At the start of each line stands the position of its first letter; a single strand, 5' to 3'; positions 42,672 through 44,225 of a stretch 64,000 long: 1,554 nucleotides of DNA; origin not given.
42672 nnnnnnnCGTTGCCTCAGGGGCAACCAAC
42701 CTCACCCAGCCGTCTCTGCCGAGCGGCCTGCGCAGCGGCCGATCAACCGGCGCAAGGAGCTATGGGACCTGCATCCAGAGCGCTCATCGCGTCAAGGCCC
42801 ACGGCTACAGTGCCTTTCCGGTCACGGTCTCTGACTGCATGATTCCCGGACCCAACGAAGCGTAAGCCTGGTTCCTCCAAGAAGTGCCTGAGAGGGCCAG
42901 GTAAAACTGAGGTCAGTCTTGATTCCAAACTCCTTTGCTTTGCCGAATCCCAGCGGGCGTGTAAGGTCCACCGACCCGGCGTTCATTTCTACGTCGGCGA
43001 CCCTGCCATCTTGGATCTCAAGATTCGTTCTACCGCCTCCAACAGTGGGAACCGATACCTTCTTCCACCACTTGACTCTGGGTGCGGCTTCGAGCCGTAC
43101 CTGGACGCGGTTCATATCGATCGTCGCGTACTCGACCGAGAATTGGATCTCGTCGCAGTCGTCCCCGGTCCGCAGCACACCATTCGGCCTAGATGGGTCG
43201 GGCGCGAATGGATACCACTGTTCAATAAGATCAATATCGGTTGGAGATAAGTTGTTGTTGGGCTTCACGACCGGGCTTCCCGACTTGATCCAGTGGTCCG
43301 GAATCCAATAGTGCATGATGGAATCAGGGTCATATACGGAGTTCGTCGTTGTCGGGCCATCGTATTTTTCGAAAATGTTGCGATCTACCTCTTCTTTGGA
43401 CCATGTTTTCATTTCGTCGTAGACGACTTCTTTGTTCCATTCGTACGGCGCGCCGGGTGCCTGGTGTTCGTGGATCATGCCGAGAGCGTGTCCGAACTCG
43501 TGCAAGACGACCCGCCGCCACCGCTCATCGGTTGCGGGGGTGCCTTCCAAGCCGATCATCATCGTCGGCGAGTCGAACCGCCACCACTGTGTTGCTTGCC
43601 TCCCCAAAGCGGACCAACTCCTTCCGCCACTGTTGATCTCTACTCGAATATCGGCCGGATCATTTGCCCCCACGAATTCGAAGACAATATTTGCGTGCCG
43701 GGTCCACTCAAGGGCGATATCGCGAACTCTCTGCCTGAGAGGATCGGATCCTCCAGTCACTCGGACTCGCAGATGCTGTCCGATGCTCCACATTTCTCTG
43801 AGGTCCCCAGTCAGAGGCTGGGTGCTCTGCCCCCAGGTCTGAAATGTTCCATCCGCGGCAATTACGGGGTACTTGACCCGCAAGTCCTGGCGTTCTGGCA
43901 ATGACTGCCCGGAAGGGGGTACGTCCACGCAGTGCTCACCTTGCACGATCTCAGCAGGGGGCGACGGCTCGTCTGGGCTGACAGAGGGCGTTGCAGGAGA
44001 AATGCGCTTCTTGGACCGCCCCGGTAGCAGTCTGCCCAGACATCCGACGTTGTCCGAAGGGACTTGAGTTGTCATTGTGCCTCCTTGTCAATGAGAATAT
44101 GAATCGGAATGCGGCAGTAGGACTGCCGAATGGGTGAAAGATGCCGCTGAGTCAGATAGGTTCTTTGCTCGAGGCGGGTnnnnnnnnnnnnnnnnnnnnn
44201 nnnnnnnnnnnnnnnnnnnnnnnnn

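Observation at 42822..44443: Leaderless astacin-signature metalloprotease paired with a small two-TM protein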

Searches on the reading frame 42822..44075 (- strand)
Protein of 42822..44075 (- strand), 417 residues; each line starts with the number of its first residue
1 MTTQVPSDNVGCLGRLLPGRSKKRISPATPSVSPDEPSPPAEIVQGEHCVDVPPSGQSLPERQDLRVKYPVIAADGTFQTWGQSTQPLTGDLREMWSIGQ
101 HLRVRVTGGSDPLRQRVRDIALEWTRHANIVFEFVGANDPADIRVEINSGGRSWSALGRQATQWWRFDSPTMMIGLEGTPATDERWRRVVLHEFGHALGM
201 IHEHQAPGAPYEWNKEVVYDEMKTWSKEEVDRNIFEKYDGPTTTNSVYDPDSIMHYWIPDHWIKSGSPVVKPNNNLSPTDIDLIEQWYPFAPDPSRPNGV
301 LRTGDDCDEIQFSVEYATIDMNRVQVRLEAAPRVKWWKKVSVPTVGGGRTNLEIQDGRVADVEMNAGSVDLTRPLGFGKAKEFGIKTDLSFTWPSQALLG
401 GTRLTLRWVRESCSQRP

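Call 4: search_protein_families(library=pfam, proteins=[window:42822-44075:-], max_evalue=0.01)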
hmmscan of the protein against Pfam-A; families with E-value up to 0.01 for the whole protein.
window:42822-44075:- (417 aa): 2 families
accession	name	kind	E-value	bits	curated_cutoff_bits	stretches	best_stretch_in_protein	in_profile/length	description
PF01400.30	Astacin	-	2.6e-06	27.7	22.5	1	188-257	80-144/189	Astacin (Peptidase family M12A)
PF00413.30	Peptidase_M10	-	0.0038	17.5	24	0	186-205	108-127/159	Matrixin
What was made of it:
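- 42822..44075 (-): 417-aa pro-astacin gene of the myroilysin type (M12A metzincin) without a signal peptide. Pfam Astacin 27.7 bits (call 4).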

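Call 5: find_homologous_proteins(query=window:42822-44075:-)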
Query window:42822-44075:- (417 aa): 1260 proteins with E <= 0.001 among 8000 candidates; the best 120 are listed.
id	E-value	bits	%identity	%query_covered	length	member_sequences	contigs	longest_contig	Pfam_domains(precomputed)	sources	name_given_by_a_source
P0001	7.2e-291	982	100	100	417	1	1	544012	PF01400.32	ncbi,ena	-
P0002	2.9e-92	328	45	88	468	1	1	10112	PF00413.31,PF01400.32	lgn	-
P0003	9.0e-92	326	44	91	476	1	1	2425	PF00413.31,PF01400.32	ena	-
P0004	2.6e-89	318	43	93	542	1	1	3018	PF00413.31,PF01400.32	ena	-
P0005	4.7e-88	314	45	88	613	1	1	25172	-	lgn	-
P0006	5.0e-88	314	44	88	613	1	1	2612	PF01400.32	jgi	-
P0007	1.9e-87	312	44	88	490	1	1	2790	PF01400.32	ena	-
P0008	6.2e-87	310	44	90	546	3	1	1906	PF01400.32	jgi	jgi:hypothetical protein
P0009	1.5e-86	309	43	93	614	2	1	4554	-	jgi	-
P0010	5.6e-86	307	43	90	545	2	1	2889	PF01400.32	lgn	-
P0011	8.7e-85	303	44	88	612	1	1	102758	-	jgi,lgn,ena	-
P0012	1.3e-84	303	44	82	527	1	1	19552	-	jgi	jgi:hypothetical protein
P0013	4.2e-84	301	43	87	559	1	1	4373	PF16158.12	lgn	-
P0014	2.0e-83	299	43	88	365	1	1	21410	PF00413.31,PF01400.32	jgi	jgi:hypothetical protein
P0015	3.5e-83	298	43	82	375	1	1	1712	PF00413.31,PF01400.32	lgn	-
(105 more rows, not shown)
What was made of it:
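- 42822..44075 (-): 1260 homologues, best 45% identity (call 5).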

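Call 7: find_encoding_contigs(protein=P0001, flank=10000, max_places=3)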
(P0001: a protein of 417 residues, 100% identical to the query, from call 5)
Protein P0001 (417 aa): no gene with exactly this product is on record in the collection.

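Call 12: find_related_loci(query=A1, collection=genome_contigs, flank=6000)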
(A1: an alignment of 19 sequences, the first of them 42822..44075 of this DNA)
Query A1 (417 aa) in genome_contigs; peptide patterns used: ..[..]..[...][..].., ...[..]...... (x = any residue, [..] = any of these).
599 stretches matched a pattern (row limit reached: there are more); 483 encode a relative of the query (tblastn E <= 1e-3); the best 80 are kept; 78 distinct loci.
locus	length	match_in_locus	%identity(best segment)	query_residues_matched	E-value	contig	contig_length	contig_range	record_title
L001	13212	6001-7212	41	13-413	7e-88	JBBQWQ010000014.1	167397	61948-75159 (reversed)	MAG: Polyangiales bacterium isolate Co_metawrap_2065 Cmw_2065_k141_13083333_length_167397_cov_19.0000, whole genome shot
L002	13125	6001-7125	43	43-413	3e-80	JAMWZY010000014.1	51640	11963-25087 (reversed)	MAG: Nitrosomonas sp. isolate JAMMSM_AOB_5 opera_contig_171, whole genome shotgun sequence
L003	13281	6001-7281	37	11-413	6e-80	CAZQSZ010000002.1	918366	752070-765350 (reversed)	MAG TPA_asm: uncultured Chitinophaga sp. isolate binchicken_co277_100 genome assembly, contig: NODE_5_length_918366_cov_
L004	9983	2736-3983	37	20-413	9e-79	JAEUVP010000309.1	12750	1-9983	MAG: Chitinophagaceae bacterium isolate new MAG-384 k141_352343, whole genome shotgun sequence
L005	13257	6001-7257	38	14-413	5e-79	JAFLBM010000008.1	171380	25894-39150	MAG: Chitinophagales bacterium isolate UWPOB_CHIT5 gnl_X_OMANHLCP_8, whole genome shotgun sequence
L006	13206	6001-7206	38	6-413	4e-77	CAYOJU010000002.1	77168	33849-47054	MAG TPA_asm: uncultured Sideroxydans sp. isolate binchicken_co241_252 genome assembly, contig: NODE_296_length_77168_cov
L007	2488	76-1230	36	49-414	2e-73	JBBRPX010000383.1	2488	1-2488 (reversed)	MAG: Chitinophagales bacterium isolate metawrap_la1_106 W_la1_106_k141_437951L_2488_cov_7.0000, whole genome shotgun seq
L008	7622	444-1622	37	32-413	5e-72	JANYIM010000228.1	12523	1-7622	MAG: Bacteroidetes bacterium isolate GL140_2_metabinner_70_sub GL140_2_k141_829512, whole genome shotgun sequence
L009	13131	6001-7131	38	49-414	6e-72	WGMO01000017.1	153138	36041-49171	MAG: Terrimonas sp. isolate RI_572 c_000000074379, whole genome shotgun sequence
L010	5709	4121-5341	37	27-413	1e-71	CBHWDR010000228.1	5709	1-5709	MAG TPA_asm: uncultured Chitinophagales bacterium isolate ERR14722427_concoct_25 genome assembly, contig: ERZ27336822.71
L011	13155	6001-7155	37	37-414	1e-71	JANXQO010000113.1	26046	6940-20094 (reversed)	MAG: Chitinophagales bacterium isolate GL140_5_concoct_245 GL140_5_k141_3570694, whole genome shotgun sequence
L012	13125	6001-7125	39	47-413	4e-71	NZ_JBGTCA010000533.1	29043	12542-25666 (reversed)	MAG: Aquiflexum sp. isolate JTS-RE109 k141_4069865, whole genome shotgun sequence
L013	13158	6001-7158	37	39-415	5e-74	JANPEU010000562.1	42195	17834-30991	MAG: Bacteroidota bacterium isolate VAR_78_metabat_194 VAR_78_k141_450065, whole genome shotgun sequence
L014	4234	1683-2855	38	32-414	9e-71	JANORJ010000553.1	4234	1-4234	MAG: Chitinophagaceae bacterium isolate VAR_4_metabat_201_sub VAR_4_k141_1463334, whole genome shotgun sequence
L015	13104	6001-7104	40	49-415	3e-70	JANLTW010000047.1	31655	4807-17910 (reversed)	MAG: Gammaproteobacteria bacterium isolate OTE_25_metabat_121 OTE_25_k141_3977605, whole genome shotgun sequence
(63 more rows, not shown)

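Call 13: search_solved_structures(query=A1, max_evalue=1, show_alignments=2)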
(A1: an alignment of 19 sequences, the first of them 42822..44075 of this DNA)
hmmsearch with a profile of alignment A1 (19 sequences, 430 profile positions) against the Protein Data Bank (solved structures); distinct sequences matched with E-value up to 1: 65 (the best 60 are shown).
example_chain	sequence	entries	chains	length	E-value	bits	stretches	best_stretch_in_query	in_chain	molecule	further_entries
5czw_A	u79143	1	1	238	1.1e-83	285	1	106-305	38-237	Myroilysin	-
5gwd_A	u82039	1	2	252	1.5e-83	284.5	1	106-308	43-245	Myroilysin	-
5zjk_A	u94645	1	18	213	3e-83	283.5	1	107-308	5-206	Myroilysin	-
3edi_A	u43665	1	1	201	3e-05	26.4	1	105-222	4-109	Tolloid-like protein 1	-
1k7g_A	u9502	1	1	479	0.0015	20.9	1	128-217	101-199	secreted protease C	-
3hbu_P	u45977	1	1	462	0.0018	20.6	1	128-217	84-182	Secreted protease C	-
3hbv_P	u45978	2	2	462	0.0018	20.6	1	128-217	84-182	Secreted protease C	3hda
1go8_P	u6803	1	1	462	0.0019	20.6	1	128-217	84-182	PROTEASE C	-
1k7i_A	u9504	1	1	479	0.0019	20.5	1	128-217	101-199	secreted protease C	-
8a28_A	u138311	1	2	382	0.003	19.9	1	104-229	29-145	Metalloendopeptidase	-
3edg_A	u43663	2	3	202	0.0045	19.3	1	202-223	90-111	Bone morphogenetic protein 1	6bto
6bsl_A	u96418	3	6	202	0.0045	19.3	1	202-223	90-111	Bone morphogenetic protein 1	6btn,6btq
3edh_A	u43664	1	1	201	0.0045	19.3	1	202-223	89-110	Bone morphogenetic protein 1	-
1srp_A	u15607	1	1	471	0.0052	19.1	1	123-216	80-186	SERRALYSIN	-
4i35_A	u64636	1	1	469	0.0056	19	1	123-216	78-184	Serralysin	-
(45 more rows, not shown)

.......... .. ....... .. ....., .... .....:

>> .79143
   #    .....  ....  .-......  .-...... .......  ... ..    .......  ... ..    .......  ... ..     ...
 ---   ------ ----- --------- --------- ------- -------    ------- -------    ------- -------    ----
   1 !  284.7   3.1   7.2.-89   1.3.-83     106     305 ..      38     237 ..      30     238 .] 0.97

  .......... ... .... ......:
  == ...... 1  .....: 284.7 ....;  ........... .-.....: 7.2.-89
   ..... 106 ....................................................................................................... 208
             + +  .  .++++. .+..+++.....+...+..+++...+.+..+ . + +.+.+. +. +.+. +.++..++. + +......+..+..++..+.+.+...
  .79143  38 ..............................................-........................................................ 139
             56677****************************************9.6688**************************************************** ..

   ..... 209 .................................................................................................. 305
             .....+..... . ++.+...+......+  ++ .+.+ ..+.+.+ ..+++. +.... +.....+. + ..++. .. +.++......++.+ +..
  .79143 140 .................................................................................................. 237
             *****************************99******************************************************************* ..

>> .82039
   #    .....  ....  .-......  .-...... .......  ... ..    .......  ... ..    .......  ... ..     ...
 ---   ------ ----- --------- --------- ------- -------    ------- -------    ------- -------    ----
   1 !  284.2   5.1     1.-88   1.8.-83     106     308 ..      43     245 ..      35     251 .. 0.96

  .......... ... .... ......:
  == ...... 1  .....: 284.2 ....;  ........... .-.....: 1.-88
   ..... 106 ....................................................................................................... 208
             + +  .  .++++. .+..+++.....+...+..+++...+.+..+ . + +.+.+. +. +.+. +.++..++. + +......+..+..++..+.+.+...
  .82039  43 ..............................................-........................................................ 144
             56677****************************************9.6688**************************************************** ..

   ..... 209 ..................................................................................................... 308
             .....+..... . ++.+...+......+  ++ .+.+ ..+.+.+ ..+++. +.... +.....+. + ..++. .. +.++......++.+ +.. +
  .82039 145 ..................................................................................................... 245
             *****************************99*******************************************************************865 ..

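Call 14: search_protein_families(library=ncbifam, proteins=[window:42822-44075:-], max_evalue=0.1)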
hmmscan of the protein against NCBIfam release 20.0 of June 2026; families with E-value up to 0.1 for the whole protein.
window:42822-44075:- (417 aa): 2 families
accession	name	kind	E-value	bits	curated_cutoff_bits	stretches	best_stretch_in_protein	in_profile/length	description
NF050131.1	BGluronaseAbsR1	equivalog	2e-30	106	650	1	99-296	61-261/361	beta-glucuronidase AbsR1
NF045530.1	LegP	equivalog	0.00019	21.1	300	1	190-274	143-219/244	Dot/Icm T4SS effector Zinc-dependent metalloprotease LegP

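Call 25: search_solved_structures(query=window:42822-44075:-, max_evalue=0.001, show_alignments=3)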
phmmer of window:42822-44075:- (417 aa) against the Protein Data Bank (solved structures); distinct sequences matched with E-value up to 0.001: 3.
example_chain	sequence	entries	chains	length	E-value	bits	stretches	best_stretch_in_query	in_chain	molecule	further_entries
5gwd_A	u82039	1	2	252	1.1e-34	123.2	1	84-289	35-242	Myroilysin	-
5czw_A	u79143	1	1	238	1.3e-34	123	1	84-289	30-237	Myroilysin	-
5zjk_A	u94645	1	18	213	2.2e-34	122.3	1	95-289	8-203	Myroilysin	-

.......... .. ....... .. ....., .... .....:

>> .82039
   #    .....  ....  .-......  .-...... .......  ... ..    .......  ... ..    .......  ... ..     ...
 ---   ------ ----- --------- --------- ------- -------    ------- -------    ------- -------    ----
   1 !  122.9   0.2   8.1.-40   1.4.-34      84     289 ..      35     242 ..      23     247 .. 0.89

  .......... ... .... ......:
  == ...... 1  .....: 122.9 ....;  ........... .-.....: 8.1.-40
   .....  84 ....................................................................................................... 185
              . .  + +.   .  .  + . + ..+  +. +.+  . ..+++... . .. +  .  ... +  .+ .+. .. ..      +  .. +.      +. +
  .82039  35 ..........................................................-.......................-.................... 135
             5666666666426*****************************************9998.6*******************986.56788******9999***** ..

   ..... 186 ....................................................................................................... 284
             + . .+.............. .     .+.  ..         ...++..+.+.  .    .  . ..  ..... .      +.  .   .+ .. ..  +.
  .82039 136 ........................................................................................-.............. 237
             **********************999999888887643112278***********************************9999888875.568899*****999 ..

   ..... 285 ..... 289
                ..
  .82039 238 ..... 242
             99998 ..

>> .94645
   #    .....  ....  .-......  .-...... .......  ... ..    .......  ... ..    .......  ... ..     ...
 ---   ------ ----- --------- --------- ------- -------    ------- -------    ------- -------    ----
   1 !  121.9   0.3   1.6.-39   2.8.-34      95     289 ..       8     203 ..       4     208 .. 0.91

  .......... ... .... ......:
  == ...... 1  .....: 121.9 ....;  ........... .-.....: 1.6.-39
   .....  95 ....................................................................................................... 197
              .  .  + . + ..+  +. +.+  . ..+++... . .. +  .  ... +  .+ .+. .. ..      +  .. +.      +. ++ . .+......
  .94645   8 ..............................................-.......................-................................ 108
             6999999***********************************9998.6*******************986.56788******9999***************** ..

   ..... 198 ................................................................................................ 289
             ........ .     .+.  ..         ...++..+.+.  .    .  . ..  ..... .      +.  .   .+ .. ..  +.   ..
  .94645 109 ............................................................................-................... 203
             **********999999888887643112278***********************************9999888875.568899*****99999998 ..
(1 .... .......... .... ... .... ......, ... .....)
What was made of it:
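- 42822..44075 (-): PDB myroilysin 5gwd E=1.1e-34 (call 25) and 1e-83 with a family profile (call 13).
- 43206..43793 (-): Catalytic domain, residues about 95-290. Aligned to mature myroilysin 5zjk residues 8-203 (call 25).
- On Myroilysin-type bacterial astacins: E=1.1e-34, or 1e-83 with the family profile (calls 13, 25).
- Closest known: Myroilysin. Different: The solved chains end soon after the catalytic domain: chains of 213-252 residues align up to residue 289 of the query (calls 13, 25).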

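Call 26: find_encoding_contigs(protein=P0011, flank=6000, max_places=2)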
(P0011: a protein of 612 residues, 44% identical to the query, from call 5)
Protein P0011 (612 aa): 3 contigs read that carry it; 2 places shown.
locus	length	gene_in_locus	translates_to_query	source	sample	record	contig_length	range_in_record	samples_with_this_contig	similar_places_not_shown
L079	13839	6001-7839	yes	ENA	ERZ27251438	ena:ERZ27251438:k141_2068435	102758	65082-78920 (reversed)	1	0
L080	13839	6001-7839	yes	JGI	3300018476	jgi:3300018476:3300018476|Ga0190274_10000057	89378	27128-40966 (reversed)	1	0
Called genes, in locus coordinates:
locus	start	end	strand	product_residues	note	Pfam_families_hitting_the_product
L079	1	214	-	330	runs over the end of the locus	-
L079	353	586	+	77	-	-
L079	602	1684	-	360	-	PF00174:Oxidored_molyb, PF03404:Mo-co_dimer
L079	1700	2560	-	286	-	PF00378:ECH_1, PF16113:ECH_2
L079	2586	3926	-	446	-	PF21105:DyP_N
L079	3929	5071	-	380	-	PF14224:DUF4331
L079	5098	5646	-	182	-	-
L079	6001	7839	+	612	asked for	-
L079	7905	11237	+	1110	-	PF12770:CHAT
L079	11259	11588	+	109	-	-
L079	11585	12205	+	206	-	-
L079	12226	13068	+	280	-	-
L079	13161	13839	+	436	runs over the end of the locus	PF09994:T6SS_Tle1-like_cat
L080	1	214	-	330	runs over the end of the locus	-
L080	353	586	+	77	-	-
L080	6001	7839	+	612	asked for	-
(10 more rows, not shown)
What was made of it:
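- The closest leaderless protease relative lies next to a CHAT protease (call 26).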

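Call 27: find_encoding_contigs(protein=P0005, flank=6000, max_places=2)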
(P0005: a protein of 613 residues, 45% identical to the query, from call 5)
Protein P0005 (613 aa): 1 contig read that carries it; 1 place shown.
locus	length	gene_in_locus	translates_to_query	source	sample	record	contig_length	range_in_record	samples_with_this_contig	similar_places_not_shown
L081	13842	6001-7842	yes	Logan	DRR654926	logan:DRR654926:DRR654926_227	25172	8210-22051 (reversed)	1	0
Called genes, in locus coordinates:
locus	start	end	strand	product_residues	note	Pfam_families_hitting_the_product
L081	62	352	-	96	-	-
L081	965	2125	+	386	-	-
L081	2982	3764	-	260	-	-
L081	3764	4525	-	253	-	-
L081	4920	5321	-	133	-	-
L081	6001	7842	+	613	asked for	-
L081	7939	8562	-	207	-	-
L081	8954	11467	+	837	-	-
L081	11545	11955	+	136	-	-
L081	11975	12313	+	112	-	-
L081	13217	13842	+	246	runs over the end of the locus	-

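Call 35: search_protein_families(library=phrogs, proteins=[window:42822-44075:-], max_evalue=1)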
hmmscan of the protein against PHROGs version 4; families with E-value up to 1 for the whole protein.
window:42822-44075:- (417 aa): 0 families

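Call 36: search_protein_families(library=padloc, proteins=[window:42822-44075:-], max_evalue=0.01)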
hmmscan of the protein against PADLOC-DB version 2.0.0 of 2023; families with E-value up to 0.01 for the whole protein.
window:42822-44075:- (417 aa): 0 families

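Call 37: find_encoding_contigs(protein=P0122, flank=10000, max_places=4)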
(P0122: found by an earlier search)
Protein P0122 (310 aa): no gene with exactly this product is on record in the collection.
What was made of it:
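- Tried and rejected: Source contig and close-relative contig look-ups failed (calls 7, 37).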

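Call 42: predict_structure(alignment_id=A3)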
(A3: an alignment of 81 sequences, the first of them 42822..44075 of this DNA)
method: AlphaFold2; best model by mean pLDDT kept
length: 417 residues; sequences in the alignment: 81
mean_pLDDT: 84.0   pTM: 0.77
mean pLDDT of the five models: 84.0, 83.3, 83.2, 82.4, 82.0
residues with pLDDT >= 90: 239; 70-90: 101; 50-70: 47; < 50: 30
segments of 3 or more residues with pLDDT < 50: 1-26, 84-87
pLDDT, mean of each block of 10 residues (from residue 1): 37 34 49 55 64 78 79 91 55 89 97 98 96 97 93 90 84 90 94 95 66 93 91 85 67 89 81 93 89 81 92 93 97 95 98 97 98 97 94 96 96 81
secondary structure, 60 per line:
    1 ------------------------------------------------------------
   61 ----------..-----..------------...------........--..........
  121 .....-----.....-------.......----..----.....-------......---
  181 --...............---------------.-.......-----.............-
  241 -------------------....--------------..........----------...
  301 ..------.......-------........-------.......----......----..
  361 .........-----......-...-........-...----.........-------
elements in order: E101-108 H111-125 E131-135 E143-149 H160-164 E172-177 H183-197 H215-221 H227-239 H278-287 E298-302 E309-315 E323-330 E338-344 E349-354 E359-365 E375-380 E386-393 E402-410
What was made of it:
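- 43932..44075 (-): Residues 1-48: a unique, probably disordered, P/S-rich leader with no hydrophobic core. Mean pLDDT is 34-55 over the 10-residue blocks of residues 1-40 and below 50 for residues 1-26 (call 42).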

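Call 70: fold_search(model_id=the predicted structure, library=pdb)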
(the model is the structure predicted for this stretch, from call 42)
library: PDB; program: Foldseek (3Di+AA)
matches with E <= 10: 1333; with E <= 0.001: 77
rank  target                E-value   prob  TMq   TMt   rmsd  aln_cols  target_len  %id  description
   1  5gwd_A                4.4e-20  1.00  0.44  0.73   5.8       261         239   35  Structure of Myroilysin (released 2017-02-15)
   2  5zjk_A                3.6e-19  1.00  0.42  0.82   3.1       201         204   39  Structure of myroilysin (released 2019-03-20)
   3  5zjk_C                3.8e-19  1.00  0.43  0.83   3.0       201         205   39  Structure of myroilysin (released 2019-03-20)
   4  5zjk_B                7.0e-19  1.00  0.43  0.82   3.0       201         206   39  Structure of myroilysin (released 2019-03-20)
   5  5zjk_J                1.0e-18  1.00  0.43  0.82   3.0       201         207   39  Structure of myroilysin (released 2019-03-20)
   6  5czw                  2.2e-18  1.00  0.41  0.72   3.3       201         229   39  Crystal structure of myroilysin (released 2016-08-03)
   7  8a28_A                4.0e-10  1.00  0.30  0.33  18.1       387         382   15  Structure of the astacin zymogen of LAST-MAM from Limulus polyphemus (released 2022-10-19)
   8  3vtg                  5.6e-08  1.00  0.29  0.54   5.0       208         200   17  High choriolytic enzyme 1 (HCE-1), a hatching enzyme zinc-protease from Oryzias latipes (Medaka fish) (released 2013-06-05)
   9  3edg                  2.3e-07  1.00  0.32  0.61   6.3       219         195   20  Crystal structure of bone morphogenetic protein 1 protease domain (released 2008-09-16)
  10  3edh                  6.3e-07  1.00  0.31  0.58   6.3       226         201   19  Crystal structure of bone morphogenetic protein 1 protease domain in complex with partially bound DMSO (released 2008-09-16)
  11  3lqb                  8.5e-07  1.00  0.30  0.56   6.1       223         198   16  Crystal structure of the hatching enzyme ZHE1 from the zebrafish Danio rerio (released 2010-09-08)
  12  6saz_A                1.1e-06  1.00  0.34  0.64   4.8       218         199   19  Cleaved human fetuin-b in complex with crayfish astacin (released 2019-10-23)
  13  6ht9_A                1.6e-06  1.00  0.33  0.61   5.0       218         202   20  Mouse fetuin-B in complex with crayfish astacin (released 2019-03-13)
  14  3lq0                  1.9e-06  1.00  0.34  0.54  10.4       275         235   18  Zymogen structure of crayfish astacin metallopeptidase (released 2010-02-23)
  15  8a28_B                2.0e-06  1.00  0.31  0.52   5.5       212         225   19  Structure of the astacin zymogen of LAST-MAM from Limulus polyphemus (released 2022-10-19)
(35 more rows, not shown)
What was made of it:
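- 42822..44075 (-): Foldseek top hits are myroilysin (call 70).
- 43206..43793 (-): TM-score 0.82-0.83 normalised to the target (call 70).
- On Astacin family (MEROPS M12A, metzincin clan): Foldseek finds myroilysin, then Limulus, crayfish, BMP1 and hatching-enzyme astacins (call 70).
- On Myroilysin-type bacterial astacins: TM-score 0.82-0.83 on 5zjk (call 70). The Foldseek alignment to zymogen 5gwd spans 261 columns, more than the 201 columns aligned to mature myroilysin 5zjk, so it probably includes propeptide residues (call 70).
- Closest known: Myroilysin. Same: The catalytic domain is 35-39% identical in the structure alignments, with E=1e-34 (calls 25, 70).
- Myroilysin is the top match by sequence and by fold (calls 13, 25, 70).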
